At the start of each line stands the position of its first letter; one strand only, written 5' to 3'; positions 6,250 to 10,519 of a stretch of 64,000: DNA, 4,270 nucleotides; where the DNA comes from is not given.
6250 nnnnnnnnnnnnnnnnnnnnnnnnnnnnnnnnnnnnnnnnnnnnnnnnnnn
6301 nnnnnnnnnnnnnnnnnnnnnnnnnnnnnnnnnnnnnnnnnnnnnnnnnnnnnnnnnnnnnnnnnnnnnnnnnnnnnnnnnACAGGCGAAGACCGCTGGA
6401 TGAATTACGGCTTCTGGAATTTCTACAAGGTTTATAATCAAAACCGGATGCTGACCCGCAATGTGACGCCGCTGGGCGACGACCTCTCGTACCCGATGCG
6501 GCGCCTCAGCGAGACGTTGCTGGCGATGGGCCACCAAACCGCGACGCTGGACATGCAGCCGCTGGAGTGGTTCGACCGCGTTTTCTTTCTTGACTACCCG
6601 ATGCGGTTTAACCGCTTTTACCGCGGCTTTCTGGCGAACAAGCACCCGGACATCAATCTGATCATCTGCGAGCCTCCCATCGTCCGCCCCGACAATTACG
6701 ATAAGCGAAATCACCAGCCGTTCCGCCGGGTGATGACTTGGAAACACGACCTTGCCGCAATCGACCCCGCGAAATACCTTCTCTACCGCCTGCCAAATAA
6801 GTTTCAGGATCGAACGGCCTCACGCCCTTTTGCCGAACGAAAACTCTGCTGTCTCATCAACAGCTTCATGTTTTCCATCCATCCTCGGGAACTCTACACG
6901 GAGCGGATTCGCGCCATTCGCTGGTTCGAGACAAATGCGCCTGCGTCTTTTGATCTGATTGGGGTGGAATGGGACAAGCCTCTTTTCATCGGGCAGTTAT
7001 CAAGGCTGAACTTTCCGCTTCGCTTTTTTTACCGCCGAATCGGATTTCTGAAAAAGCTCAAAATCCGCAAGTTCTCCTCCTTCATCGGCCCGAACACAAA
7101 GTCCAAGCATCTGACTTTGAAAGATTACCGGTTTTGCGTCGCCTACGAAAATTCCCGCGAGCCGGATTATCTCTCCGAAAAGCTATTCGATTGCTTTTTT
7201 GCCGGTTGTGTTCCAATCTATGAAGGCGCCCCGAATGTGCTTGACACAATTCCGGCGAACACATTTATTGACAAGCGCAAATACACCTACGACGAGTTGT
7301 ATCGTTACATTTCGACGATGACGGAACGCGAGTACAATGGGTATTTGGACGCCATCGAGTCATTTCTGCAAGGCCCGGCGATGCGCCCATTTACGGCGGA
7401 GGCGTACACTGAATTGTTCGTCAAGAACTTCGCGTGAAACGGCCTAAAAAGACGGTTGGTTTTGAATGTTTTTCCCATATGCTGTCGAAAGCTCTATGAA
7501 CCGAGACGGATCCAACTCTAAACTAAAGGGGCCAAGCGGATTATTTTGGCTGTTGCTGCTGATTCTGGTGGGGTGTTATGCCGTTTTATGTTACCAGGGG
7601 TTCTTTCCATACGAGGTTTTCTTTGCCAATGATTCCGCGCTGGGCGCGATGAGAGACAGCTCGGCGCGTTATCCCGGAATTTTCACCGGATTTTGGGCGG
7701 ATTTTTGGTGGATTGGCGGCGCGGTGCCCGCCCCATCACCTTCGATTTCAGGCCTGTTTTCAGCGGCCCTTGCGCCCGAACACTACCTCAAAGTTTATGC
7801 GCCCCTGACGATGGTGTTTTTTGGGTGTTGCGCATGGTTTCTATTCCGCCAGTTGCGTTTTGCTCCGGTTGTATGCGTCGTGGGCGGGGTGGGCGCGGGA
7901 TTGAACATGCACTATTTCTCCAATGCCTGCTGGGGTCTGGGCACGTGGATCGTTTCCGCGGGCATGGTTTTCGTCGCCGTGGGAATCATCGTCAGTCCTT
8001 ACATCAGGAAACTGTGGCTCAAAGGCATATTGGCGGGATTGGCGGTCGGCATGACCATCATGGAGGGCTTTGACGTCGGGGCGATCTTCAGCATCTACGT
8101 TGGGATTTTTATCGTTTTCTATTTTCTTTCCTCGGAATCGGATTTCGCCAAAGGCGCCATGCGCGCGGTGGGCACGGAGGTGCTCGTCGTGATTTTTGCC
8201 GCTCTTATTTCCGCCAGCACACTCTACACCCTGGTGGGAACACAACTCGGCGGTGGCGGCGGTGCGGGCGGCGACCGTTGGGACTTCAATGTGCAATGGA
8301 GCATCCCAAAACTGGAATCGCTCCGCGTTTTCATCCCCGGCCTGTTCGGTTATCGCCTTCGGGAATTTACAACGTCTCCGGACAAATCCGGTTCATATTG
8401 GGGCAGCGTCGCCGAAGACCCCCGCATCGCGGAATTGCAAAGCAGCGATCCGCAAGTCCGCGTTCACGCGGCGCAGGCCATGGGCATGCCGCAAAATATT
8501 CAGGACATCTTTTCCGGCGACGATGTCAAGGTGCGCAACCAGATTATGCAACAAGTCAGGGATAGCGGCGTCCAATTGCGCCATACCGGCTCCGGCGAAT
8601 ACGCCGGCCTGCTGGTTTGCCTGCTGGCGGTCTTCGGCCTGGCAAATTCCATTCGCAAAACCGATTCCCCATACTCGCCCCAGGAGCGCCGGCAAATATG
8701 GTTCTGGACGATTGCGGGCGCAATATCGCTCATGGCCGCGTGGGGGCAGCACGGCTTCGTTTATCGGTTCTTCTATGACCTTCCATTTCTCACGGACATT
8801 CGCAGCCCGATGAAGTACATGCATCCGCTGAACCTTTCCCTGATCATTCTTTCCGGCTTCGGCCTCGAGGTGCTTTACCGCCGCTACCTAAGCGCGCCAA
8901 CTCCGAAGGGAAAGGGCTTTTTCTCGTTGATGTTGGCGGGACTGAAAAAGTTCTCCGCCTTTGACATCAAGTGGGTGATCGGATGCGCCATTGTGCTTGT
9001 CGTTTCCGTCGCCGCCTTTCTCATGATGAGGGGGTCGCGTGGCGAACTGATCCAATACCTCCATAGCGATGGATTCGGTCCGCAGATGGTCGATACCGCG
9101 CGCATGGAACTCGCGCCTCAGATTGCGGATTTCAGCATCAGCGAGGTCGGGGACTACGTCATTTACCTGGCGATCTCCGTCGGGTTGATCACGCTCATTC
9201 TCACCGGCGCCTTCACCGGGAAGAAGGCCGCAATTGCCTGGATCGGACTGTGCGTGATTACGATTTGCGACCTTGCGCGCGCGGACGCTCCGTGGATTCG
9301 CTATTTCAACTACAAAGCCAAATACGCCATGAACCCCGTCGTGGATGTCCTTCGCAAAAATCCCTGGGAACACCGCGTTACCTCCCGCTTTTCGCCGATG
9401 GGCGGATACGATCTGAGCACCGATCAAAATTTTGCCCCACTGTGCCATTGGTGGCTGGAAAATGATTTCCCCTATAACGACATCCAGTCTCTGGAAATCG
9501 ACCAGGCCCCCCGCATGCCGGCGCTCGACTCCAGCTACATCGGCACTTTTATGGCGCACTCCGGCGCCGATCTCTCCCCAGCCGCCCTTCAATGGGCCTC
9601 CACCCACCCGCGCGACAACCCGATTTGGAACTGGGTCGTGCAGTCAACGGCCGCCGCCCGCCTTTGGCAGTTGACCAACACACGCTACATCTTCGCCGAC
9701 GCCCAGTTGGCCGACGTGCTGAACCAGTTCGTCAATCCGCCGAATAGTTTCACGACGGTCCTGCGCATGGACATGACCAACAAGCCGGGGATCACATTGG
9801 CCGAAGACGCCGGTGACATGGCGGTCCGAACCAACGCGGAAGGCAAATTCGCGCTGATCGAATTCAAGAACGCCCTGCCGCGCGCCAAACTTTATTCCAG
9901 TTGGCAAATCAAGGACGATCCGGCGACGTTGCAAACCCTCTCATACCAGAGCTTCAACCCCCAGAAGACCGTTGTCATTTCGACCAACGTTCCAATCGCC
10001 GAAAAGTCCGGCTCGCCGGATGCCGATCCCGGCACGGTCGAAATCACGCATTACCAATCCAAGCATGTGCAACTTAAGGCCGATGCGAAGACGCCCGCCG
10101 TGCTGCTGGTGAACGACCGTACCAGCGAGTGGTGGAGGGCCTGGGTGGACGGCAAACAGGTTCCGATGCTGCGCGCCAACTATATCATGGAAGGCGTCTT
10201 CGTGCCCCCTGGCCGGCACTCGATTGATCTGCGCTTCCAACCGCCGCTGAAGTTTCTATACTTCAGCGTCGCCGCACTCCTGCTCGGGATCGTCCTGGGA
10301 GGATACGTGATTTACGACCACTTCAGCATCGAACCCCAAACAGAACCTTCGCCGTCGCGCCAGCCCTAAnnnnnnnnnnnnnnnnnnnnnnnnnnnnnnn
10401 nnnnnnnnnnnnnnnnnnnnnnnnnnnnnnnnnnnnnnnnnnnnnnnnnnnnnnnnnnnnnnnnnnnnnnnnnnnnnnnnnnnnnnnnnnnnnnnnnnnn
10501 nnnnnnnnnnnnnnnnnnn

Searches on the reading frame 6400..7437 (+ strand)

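Call 6: search_protein_families(library=pfam, proteins=[window:6400-7437:+], max_evalue=0.001)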
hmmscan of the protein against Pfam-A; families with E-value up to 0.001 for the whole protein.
window:6400-7437:+ (345 aa): 1 family
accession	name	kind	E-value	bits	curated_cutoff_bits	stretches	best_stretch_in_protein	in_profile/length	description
PF00852.26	Glyco_transf_10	-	1.1e-11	45.1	23.9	1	233-316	48-136/182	Glycosyltransferase family 10 (fucosyltransferase) C-term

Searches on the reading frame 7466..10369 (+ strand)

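Call 3: search_protein_families(library=pfam, proteins=[window:7466-10369:+], max_evalue=0.01)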
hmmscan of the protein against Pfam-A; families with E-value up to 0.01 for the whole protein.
window:7466-10369:+ (967 aa): 1 family
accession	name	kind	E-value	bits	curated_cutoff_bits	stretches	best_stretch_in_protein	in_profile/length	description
PF09586.16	YfhO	-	6.5e-07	28.5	28.5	1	858-928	756-827/835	Bacterial membrane protein YfhO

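Call 4: search_protein_families(library=ncbifam, proteins=[window:7466-10369:+], max_evalue=0.01)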
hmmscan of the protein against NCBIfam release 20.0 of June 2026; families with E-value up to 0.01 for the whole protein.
window:7466-10369:+ (967 aa): 0 families
